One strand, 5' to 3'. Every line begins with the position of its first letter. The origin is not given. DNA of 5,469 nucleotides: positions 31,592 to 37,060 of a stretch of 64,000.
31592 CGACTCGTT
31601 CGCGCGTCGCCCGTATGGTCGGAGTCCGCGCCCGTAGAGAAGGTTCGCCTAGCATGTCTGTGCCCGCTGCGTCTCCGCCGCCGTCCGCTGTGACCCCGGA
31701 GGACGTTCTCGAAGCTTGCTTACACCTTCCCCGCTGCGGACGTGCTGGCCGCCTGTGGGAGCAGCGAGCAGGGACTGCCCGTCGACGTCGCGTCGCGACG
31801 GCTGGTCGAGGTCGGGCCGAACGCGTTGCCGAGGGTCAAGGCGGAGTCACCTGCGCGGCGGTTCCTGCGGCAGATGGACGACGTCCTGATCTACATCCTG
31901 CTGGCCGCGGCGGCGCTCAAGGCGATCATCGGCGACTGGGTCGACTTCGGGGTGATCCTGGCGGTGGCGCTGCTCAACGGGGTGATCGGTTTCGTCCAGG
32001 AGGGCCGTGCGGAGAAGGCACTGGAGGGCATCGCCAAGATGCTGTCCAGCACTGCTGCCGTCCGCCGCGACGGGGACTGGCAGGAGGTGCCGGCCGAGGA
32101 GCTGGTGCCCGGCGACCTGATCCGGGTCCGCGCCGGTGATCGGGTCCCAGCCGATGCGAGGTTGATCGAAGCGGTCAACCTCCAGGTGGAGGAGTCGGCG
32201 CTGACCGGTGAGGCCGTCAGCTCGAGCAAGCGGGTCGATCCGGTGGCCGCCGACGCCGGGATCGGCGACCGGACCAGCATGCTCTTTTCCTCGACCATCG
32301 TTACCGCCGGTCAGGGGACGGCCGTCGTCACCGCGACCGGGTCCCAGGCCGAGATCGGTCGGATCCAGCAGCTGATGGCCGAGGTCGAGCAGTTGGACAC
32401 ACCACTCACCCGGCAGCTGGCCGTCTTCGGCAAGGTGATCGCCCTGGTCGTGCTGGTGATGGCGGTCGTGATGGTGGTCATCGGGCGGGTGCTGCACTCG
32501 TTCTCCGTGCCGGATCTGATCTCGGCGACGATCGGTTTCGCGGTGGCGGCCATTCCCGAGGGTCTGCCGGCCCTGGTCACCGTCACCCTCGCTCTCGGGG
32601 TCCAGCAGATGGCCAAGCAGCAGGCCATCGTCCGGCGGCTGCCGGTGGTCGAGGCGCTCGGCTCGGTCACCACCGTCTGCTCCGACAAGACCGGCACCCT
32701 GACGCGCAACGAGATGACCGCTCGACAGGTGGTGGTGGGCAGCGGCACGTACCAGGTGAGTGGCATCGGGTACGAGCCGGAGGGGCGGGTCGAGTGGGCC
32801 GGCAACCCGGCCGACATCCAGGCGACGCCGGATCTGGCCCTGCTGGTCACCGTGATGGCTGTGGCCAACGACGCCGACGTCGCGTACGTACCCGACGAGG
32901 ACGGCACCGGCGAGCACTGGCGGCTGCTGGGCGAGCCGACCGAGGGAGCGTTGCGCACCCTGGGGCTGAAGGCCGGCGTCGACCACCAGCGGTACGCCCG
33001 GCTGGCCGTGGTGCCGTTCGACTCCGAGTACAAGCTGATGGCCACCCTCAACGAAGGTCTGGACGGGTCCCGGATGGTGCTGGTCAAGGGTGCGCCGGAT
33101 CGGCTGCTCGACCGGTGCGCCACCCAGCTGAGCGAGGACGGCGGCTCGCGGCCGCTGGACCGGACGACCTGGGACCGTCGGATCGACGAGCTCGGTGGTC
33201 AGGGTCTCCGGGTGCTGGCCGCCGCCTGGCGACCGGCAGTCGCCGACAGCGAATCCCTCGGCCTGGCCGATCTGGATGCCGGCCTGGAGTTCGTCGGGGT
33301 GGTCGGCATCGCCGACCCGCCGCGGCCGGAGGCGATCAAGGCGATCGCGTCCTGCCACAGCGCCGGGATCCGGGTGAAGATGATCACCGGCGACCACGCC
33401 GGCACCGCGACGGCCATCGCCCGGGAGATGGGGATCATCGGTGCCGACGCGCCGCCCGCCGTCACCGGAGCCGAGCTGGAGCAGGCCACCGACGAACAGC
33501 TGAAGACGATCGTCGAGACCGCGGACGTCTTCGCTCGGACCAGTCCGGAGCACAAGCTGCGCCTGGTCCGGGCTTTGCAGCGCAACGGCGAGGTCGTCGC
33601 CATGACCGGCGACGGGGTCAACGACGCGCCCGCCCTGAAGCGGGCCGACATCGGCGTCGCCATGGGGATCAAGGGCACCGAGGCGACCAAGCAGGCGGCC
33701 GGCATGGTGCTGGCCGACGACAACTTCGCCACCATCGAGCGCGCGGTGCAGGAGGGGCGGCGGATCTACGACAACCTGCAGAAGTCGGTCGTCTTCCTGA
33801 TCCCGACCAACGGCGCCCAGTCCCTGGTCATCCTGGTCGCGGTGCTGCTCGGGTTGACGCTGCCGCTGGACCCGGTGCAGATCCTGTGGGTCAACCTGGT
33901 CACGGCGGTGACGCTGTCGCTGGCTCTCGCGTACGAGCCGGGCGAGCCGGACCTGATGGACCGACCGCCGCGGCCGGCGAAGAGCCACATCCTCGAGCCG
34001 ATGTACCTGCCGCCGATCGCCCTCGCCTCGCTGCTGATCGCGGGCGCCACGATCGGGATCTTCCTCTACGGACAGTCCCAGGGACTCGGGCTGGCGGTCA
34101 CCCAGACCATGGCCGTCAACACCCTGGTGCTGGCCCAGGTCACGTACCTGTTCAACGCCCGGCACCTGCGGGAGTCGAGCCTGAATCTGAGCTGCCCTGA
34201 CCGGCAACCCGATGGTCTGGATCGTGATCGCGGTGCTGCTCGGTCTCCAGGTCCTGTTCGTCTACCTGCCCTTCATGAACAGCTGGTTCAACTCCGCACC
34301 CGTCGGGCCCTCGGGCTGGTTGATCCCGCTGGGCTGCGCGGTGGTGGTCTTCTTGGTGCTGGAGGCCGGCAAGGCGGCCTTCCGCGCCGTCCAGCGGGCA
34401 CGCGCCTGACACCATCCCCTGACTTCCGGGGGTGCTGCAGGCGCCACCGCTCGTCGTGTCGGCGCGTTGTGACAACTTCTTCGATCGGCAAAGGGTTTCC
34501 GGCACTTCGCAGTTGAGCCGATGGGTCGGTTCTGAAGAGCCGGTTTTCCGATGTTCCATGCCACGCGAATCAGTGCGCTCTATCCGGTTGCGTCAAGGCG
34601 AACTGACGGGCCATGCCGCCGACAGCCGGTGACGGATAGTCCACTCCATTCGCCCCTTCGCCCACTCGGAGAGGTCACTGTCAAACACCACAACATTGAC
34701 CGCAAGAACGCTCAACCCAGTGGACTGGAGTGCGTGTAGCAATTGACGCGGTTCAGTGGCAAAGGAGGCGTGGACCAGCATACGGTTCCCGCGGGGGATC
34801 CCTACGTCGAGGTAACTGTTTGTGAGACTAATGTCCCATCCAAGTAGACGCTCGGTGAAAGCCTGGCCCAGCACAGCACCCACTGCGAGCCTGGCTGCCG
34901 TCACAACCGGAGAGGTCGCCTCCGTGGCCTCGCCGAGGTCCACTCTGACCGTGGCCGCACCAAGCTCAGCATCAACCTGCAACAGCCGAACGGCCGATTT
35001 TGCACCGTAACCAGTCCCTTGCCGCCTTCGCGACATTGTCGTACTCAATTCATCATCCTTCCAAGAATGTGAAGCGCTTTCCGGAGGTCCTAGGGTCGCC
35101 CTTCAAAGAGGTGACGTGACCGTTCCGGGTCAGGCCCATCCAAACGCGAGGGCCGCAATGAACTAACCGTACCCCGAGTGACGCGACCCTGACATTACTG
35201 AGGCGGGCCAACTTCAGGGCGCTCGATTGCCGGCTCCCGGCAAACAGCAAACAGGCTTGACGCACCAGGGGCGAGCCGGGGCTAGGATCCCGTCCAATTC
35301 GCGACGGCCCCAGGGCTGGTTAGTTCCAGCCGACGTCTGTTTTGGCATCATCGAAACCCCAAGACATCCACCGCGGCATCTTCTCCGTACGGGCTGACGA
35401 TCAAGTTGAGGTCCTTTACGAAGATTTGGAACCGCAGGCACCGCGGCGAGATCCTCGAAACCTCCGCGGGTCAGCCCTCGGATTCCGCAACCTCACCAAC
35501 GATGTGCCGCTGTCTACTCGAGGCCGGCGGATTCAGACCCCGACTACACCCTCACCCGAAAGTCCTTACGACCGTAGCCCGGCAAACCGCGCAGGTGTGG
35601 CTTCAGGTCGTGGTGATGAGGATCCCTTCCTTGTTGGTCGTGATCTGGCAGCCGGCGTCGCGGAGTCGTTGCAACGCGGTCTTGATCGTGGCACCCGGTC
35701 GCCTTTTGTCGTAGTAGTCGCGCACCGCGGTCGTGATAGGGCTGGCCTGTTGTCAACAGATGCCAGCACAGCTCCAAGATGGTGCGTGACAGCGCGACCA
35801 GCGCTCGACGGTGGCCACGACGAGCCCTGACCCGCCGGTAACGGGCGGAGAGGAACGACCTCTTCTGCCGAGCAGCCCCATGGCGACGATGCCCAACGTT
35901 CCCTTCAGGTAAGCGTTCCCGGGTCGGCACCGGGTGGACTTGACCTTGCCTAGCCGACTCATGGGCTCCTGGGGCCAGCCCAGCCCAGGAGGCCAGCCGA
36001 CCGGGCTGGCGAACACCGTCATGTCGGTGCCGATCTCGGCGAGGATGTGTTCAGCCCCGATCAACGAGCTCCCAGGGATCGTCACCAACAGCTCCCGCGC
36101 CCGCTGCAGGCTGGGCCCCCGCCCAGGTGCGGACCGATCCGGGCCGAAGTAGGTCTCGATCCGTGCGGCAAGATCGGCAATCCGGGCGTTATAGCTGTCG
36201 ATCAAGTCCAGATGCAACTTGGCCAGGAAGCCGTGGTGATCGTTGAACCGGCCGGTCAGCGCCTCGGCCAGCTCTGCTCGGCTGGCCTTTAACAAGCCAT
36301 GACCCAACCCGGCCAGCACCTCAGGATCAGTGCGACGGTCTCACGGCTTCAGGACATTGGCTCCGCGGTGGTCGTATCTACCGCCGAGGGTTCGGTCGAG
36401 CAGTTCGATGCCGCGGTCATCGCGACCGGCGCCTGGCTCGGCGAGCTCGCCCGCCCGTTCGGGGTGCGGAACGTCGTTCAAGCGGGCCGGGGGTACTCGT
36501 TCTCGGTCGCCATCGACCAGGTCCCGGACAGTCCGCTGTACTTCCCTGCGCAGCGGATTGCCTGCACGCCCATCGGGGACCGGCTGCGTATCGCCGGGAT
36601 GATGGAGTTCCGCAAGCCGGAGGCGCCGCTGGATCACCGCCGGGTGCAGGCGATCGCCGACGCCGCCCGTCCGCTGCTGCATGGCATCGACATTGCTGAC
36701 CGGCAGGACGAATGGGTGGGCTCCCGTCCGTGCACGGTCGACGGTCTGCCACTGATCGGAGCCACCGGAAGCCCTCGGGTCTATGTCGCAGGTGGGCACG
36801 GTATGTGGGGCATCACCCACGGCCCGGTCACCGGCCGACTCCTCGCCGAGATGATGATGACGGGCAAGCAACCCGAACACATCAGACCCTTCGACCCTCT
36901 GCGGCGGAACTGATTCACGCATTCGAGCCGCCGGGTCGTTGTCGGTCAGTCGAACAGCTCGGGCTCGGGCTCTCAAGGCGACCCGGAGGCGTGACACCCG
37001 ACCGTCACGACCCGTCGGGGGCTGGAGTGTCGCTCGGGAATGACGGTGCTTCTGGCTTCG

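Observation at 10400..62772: Many conserved genes are interrupted by single-base frameshifts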

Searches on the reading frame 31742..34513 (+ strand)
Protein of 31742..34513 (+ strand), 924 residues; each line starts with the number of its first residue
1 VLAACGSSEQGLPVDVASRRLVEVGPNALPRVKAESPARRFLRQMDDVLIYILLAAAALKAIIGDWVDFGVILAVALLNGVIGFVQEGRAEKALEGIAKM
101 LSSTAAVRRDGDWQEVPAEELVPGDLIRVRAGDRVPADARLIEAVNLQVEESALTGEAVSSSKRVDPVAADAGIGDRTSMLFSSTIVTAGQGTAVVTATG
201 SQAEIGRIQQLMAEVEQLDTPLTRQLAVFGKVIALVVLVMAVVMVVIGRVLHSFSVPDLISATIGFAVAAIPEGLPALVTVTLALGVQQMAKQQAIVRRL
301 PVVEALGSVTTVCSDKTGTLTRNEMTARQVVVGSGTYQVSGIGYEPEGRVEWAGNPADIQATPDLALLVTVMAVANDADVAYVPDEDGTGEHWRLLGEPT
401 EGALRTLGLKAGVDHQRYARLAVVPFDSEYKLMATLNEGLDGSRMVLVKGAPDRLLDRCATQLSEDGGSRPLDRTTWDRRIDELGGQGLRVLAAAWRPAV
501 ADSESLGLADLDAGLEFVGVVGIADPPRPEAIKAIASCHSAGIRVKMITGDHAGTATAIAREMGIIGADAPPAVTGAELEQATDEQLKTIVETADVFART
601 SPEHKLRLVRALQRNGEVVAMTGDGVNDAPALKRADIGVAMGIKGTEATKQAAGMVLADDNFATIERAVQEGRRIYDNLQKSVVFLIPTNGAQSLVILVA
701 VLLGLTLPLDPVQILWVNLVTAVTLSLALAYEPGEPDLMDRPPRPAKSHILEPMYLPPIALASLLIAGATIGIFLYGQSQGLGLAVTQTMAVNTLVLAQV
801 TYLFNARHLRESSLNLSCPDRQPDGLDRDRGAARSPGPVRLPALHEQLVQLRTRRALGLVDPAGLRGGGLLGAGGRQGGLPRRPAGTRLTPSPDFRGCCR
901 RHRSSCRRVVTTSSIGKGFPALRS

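Call 6: search_protein_families(library=pfam, proteins=[window:31742-34513:+], max_evalue=0.01)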
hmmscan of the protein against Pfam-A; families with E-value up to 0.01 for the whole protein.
window:31742-34513:+ (924 aa): 7 families
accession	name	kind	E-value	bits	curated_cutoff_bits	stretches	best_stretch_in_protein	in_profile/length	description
PF00122.25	E1-E2_ATPase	-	4.2e-51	173.5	28.1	1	100-293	2-181/181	E1-E2 ATPase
PF00689.26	Cation_ATPase_C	-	5.7e-30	104.8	27.3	1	707-815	2-112/175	Cation transporting ATPase, C-terminus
PF00702.32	Hydrolase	-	2.7e-20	74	26.4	1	311-636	3-191/191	haloacid dehalogenase-like hydrolase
PF13246.12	Cation_ATPase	-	1.7e-15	57.3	21.7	1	374-461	2-90/91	Cation transport ATPase (P-type)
PF00690.31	Cation_ATPase_N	-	2.7e-12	46.6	20.4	1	7-59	16-68/69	Cation transporter/ATPase, N-terminus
PF12710.13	HAD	-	3.1e-05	24.9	27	1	469-633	31-189/189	haloacid dehalogenase-like hydrolase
PF08282.18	Hydrolase_3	-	3.6e-05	24.1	20.9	1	608-662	195-248/255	haloacid dehalogenase-like hydrolase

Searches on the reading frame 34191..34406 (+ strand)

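Call 6: search_protein_families(library=pfam, proteins=[window:34191-34406:+], max_evalue=0.01)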
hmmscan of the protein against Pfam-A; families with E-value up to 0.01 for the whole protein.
window:34191-34406:+ (72 aa): 1 family
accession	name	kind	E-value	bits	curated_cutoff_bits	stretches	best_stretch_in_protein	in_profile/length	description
PF00689.26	Cation_ATPase_C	-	1.5e-12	48.1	27.3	1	3-62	115-174/175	Cation transporting ATPase, C-terminus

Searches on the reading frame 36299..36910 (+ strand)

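Call 43: search_protein_families(library=pfam, proteins=[window:36299-36910:+], max_evalue=0.01)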
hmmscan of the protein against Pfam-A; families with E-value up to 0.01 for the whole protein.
window:36299-36910:+ (204 aa): 1 family
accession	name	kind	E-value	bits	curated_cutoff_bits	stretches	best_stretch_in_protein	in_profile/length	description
PF01266.30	DAO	-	1e-28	101.3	27.9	1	11-185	169-353/353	FAD dependent oxidoreductase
